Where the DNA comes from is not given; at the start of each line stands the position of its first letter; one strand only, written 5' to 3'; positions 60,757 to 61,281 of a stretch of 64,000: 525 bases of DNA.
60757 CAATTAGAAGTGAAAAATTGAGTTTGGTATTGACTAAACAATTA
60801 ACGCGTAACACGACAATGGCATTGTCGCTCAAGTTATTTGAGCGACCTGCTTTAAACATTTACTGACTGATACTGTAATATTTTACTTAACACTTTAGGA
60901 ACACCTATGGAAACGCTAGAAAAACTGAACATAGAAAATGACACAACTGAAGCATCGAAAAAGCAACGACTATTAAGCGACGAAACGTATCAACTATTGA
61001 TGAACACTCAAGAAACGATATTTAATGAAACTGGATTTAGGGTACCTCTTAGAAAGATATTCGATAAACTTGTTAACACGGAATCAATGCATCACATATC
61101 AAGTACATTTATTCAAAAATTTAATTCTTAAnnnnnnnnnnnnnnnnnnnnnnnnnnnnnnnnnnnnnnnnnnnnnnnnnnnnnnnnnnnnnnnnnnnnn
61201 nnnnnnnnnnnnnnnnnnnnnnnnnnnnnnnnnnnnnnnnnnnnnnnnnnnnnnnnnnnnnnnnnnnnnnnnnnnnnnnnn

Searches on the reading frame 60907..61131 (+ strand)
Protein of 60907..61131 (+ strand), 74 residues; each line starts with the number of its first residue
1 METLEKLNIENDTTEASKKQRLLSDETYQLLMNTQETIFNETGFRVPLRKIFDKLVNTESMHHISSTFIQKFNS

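Call 13: search_protein_families(library=pfam, proteins=[window:60907-61131:+], max_evalue=0.01)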
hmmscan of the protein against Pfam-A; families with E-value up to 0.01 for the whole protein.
window:60907-61131:+ (74 aa): 0 families

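Call 27: search_protein_families(library=ncbifam, proteins=[window:60907-61131:+], max_evalue=0.01)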
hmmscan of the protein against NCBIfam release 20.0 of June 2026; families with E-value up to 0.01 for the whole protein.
window:60907-61131:+ (74 aa): 0 families
